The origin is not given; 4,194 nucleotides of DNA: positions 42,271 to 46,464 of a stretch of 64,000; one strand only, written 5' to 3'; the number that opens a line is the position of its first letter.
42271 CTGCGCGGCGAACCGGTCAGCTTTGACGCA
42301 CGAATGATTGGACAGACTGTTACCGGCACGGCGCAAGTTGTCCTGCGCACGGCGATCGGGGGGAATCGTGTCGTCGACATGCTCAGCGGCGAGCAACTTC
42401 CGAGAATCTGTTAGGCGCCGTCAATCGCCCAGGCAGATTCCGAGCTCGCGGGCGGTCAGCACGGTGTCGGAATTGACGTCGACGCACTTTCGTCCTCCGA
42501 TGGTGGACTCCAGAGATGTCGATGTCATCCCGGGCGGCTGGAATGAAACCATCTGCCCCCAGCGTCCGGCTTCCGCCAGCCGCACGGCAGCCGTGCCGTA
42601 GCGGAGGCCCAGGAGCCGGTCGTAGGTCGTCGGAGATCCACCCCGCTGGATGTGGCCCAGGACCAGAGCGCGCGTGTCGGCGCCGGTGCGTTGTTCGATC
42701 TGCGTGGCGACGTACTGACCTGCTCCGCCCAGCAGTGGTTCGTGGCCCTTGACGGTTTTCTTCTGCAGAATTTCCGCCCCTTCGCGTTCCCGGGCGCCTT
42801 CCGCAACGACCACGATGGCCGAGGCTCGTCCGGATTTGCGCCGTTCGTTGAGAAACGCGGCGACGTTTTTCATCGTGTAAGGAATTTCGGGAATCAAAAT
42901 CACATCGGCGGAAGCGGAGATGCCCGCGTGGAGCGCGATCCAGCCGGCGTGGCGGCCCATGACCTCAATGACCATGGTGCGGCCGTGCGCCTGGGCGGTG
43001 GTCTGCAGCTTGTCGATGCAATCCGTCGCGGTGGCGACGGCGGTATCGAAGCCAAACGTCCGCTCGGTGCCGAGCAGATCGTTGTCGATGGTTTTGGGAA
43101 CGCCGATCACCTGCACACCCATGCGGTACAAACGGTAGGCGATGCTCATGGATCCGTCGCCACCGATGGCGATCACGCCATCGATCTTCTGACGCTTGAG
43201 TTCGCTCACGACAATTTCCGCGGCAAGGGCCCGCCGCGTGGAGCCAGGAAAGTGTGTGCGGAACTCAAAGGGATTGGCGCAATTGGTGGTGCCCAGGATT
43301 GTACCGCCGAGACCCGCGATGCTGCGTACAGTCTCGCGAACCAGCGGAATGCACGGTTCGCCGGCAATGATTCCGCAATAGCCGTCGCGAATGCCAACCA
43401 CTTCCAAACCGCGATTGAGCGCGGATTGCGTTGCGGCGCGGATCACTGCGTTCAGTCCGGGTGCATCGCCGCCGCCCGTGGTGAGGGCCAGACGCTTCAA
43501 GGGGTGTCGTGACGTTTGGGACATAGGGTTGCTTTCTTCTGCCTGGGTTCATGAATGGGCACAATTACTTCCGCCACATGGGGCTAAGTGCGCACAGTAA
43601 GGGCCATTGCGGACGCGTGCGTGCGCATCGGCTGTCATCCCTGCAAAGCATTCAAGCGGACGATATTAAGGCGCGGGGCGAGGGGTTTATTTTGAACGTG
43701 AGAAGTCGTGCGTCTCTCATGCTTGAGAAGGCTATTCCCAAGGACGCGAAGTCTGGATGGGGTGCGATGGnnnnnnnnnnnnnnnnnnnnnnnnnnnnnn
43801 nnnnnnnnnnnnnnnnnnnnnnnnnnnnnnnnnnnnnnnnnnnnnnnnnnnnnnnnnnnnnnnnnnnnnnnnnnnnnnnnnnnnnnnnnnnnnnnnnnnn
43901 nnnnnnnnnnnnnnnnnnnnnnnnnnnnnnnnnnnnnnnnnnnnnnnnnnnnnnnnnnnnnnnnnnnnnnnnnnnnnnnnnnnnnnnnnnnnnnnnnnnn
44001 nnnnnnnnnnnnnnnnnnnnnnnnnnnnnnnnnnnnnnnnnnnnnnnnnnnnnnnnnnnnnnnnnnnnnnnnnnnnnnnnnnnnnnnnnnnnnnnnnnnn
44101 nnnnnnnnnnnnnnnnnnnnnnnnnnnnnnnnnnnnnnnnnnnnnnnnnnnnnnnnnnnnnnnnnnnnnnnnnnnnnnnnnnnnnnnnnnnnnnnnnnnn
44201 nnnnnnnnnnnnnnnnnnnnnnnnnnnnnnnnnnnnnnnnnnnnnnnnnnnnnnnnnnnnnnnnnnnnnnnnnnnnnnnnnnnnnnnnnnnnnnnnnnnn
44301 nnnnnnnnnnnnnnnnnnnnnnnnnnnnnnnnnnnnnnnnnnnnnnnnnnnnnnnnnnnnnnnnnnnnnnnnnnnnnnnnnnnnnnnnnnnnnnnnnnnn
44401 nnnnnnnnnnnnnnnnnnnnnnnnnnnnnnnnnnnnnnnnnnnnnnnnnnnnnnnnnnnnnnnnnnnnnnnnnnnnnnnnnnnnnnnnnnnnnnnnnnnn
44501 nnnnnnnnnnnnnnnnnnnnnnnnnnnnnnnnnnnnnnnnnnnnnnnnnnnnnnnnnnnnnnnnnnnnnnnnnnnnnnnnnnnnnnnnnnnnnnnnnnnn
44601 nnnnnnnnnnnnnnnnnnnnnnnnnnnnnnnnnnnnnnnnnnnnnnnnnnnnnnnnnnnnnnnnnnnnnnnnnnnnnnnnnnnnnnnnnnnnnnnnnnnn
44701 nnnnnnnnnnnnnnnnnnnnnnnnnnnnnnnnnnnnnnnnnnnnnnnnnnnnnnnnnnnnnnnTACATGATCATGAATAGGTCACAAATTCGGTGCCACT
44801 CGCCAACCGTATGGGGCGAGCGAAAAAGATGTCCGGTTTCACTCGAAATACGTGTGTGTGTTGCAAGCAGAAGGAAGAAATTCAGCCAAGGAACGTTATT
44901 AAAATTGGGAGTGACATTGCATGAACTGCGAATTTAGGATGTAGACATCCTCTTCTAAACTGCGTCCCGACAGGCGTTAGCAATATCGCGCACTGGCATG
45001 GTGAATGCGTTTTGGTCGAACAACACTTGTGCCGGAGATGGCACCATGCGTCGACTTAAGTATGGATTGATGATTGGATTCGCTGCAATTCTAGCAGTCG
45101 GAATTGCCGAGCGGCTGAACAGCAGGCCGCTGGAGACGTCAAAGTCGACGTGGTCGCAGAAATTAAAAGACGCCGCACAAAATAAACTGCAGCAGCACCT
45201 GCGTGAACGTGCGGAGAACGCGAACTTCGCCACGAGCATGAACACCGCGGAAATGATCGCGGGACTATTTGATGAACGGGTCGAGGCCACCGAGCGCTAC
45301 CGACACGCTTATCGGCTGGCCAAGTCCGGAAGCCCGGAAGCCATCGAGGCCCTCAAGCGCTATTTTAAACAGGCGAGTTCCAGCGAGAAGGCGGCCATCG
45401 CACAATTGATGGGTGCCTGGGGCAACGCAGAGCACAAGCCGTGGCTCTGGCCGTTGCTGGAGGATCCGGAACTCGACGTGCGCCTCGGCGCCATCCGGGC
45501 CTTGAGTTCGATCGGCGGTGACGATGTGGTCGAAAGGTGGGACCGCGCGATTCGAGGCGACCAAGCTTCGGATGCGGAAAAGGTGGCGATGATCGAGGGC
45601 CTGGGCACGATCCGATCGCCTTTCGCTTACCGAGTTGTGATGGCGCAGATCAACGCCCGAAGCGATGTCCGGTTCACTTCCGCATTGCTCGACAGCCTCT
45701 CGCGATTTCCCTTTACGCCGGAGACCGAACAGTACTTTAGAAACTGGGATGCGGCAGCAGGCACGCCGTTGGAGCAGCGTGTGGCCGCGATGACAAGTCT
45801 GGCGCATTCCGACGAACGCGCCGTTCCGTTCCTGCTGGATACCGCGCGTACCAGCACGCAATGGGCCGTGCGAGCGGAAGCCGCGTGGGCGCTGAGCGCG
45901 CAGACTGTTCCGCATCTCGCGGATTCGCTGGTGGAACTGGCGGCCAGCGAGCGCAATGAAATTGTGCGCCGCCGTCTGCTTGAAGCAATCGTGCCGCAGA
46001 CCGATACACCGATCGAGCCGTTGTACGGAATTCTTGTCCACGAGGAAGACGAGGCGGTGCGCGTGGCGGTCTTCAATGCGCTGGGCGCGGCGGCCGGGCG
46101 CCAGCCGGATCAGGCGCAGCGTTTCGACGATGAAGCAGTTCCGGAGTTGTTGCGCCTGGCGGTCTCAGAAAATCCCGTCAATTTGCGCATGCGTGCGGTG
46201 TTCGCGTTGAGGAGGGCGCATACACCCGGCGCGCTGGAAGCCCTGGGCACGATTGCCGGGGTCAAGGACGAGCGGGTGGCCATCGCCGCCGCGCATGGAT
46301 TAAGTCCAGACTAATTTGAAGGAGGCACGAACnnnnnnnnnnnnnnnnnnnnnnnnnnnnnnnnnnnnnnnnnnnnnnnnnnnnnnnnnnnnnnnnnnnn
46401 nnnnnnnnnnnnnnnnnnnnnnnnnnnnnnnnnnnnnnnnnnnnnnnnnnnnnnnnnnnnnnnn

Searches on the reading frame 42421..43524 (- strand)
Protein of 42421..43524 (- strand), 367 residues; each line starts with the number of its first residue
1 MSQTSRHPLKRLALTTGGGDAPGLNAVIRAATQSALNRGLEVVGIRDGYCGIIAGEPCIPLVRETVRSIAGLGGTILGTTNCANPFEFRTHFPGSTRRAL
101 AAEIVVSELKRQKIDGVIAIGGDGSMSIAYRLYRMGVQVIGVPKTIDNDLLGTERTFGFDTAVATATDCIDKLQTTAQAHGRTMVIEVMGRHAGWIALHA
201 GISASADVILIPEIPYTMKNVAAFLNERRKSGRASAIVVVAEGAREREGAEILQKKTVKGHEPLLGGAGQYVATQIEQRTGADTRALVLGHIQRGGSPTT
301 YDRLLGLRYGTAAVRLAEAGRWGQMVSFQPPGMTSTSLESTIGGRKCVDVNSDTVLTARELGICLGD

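Call 8: search_protein_families(library=pfam, proteins=[window:42421-43524:-], max_evalue=0.001)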
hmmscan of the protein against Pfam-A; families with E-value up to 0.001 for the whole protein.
window:42421-43524:- (367 aa): 2 families
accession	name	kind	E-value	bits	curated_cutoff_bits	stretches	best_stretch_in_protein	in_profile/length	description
PF00365.25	PFK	-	1e-97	327.3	30.9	1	12-316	2-276/277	Phosphofructokinase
PF06792.17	UPF0261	-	0.00069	20.1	27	1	101-146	79-122/176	Uncharacterised protein family (UPF0261) N-terminal domain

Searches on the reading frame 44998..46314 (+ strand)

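Call 8: search_protein_families(library=pfam, proteins=[window:44998-46314:+], max_evalue=0.001)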
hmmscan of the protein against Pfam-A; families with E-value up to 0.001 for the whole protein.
window:44998-46314:+ (438 aa): 5 families
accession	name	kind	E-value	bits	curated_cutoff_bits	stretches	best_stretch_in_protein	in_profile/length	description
PF13646.12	HEAT_2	-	6.1e-27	94.2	27.7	3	261-331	17-87/88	HEAT repeats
PF13513.12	HEAT_EZ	-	2e-09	38.2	27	0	353-406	2-54/55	HEAT-like repeat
PF03130.22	HEAT_PBS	-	5.5e-07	29.9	20.9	0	102-123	4-25/27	PBS lyase HEAT-like repeat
PF02985.28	HEAT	-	8.1e-07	29.2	23.5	0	150-172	5-27/31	HEAT repeat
PF11838.14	ERAP1_C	-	9.1e-05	22.5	38.2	0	89-158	151-229/318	ERAP1-like C-terminal domain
